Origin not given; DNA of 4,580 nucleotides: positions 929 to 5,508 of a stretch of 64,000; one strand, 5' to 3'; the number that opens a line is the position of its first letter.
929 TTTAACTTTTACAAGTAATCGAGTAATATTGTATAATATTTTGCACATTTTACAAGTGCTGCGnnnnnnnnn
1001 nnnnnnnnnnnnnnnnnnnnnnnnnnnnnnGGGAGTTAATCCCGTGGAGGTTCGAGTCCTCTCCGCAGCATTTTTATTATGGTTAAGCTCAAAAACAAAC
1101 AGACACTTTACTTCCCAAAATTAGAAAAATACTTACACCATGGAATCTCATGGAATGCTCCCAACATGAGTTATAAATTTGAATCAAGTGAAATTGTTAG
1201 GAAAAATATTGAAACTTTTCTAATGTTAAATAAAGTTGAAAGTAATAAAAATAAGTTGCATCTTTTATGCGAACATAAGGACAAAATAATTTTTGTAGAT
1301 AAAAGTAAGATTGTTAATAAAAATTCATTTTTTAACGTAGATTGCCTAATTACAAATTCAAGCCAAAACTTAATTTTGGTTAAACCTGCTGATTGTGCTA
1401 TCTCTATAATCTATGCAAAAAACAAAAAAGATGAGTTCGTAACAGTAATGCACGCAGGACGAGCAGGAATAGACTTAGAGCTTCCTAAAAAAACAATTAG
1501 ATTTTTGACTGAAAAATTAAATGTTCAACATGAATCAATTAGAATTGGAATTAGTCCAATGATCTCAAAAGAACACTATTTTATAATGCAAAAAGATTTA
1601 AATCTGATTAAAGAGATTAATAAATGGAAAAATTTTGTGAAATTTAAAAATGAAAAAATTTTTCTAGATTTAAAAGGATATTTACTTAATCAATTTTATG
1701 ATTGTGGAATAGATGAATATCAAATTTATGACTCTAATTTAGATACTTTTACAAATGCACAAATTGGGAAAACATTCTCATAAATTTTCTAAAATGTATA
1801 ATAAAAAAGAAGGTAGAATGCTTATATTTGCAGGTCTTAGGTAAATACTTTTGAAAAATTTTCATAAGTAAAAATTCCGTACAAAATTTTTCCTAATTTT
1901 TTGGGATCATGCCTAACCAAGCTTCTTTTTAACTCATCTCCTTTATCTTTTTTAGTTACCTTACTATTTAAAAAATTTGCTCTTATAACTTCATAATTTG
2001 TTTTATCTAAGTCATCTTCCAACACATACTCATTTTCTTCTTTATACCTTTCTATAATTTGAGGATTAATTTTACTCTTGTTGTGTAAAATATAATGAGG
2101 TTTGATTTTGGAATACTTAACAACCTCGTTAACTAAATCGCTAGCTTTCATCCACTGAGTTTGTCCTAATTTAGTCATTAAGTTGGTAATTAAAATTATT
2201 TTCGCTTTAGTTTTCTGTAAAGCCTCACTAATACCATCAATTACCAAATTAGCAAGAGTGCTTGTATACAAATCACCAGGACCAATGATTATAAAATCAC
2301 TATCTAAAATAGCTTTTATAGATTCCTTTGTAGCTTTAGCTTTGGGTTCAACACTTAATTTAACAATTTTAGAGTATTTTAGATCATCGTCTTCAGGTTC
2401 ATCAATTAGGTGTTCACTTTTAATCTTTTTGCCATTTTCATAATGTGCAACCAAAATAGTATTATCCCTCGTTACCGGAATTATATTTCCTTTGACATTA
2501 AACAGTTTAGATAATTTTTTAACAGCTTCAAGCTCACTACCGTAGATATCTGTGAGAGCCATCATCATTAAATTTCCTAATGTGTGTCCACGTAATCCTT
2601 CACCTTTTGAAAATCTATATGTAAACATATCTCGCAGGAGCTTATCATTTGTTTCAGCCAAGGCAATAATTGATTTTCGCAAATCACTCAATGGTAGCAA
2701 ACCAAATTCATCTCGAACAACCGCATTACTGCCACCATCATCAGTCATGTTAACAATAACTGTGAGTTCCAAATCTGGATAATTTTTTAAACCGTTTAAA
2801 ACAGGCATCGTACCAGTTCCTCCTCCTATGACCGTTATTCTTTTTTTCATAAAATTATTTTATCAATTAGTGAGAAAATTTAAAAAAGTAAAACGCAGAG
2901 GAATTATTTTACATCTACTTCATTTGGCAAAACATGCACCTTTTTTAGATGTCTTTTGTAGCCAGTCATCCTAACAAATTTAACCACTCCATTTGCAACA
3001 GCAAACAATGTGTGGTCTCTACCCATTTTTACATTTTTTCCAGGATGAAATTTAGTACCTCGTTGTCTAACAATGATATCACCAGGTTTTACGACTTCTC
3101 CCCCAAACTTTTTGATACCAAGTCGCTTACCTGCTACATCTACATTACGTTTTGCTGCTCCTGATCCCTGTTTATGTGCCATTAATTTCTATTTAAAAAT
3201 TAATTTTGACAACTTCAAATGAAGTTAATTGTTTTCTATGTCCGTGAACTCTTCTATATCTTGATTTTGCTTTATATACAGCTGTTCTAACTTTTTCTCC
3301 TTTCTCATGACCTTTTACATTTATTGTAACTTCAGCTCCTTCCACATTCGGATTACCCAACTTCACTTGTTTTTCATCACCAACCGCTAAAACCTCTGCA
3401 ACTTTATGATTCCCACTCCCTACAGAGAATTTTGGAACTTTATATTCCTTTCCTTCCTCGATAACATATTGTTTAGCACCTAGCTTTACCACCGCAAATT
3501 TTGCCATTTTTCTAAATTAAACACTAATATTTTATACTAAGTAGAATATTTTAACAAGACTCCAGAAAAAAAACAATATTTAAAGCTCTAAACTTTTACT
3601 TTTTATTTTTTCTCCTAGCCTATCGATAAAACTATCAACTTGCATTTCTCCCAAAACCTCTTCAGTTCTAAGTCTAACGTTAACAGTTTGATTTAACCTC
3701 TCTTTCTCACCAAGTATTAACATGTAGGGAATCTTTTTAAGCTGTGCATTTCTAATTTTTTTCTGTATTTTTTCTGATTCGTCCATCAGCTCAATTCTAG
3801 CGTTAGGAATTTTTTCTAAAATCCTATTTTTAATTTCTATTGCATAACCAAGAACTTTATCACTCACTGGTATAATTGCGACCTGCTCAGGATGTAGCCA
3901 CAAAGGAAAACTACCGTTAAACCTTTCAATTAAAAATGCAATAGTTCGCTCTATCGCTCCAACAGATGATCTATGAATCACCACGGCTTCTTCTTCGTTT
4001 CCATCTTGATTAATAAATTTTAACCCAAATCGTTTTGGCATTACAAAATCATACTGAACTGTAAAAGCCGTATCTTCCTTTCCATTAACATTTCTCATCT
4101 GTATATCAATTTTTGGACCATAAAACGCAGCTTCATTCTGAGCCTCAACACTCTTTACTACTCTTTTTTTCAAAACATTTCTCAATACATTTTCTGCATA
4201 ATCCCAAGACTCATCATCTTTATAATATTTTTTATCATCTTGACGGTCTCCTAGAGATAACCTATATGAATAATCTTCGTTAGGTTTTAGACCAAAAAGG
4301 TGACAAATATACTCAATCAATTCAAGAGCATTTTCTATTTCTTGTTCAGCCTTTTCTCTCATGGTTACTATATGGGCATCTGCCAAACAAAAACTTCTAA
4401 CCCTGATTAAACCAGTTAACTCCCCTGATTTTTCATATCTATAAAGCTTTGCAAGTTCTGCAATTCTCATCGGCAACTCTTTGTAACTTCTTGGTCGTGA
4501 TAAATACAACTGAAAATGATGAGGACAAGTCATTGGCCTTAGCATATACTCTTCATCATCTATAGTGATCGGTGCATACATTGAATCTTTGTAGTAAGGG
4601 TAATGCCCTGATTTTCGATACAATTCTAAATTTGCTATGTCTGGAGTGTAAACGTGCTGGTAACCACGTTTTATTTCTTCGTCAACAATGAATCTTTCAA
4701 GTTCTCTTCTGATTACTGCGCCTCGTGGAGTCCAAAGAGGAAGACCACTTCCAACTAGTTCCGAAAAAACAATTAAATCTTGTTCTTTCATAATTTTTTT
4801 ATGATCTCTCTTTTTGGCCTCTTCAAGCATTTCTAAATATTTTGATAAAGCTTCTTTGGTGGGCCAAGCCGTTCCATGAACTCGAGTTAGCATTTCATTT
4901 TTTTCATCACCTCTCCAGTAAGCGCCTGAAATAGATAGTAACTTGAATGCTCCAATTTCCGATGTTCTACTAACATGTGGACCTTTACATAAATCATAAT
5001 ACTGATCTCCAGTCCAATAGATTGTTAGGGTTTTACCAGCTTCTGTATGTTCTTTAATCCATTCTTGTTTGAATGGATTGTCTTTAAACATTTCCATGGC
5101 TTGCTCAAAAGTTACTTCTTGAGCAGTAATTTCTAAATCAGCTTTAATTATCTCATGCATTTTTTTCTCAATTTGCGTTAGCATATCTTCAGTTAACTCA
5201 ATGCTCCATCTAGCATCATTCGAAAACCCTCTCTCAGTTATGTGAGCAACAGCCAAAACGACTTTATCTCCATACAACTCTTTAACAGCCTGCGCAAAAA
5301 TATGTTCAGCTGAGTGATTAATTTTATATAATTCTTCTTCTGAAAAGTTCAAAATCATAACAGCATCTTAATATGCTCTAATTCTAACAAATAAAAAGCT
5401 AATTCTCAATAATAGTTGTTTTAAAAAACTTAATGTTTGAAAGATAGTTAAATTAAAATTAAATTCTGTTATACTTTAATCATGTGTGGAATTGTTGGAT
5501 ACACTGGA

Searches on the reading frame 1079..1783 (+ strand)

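Call 94: search_protein_families(library=pfam, proteins=[window:1079-1783:+], max_evalue=0.001)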
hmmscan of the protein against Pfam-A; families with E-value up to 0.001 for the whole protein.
window:1079-1783:+ (234 aa): 1 family
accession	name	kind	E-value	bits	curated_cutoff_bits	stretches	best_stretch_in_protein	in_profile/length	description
PF02578.20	Cu-oxidase_4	-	4.3e-24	85.7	22.9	1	28-227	15-217/238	Multi-copper polyphenol oxidoreductase laccase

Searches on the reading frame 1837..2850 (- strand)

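Call 94: search_protein_families(library=pfam, proteins=[window:1837-2850:-], max_evalue=0.001)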
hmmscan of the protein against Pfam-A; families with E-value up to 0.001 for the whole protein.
window:1837-2850:- (337 aa): 1 family
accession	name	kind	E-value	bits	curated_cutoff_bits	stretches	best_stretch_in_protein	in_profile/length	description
PF01933.23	CofD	-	6.1e-76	255.8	30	1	5-294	1-290/290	2-phospho-L-lactate transferase CofD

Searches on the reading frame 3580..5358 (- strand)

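Call 95: search_protein_families(library=pfam, proteins=[window:3580-5358:-], max_evalue=0.001)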
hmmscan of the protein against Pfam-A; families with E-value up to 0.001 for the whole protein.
window:3580-5358:- (592 aa): 3 families
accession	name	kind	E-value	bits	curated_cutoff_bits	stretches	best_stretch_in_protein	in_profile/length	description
PF00587.30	tRNA-synt_2b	-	3.4e-33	115.6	29.3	1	268-479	8-178/179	tRNA synthetase class II core domain (G, H, P, S and T)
PF03129.25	HGTP_anticodon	-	2.8e-18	66.3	21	1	492-583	1-93/94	Anticodon binding domain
PF07973.19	tRNA_SAD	-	3.9e-15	56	24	1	112-160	2-43/44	Threonyl and Alanyl tRNA synthetase second additional domain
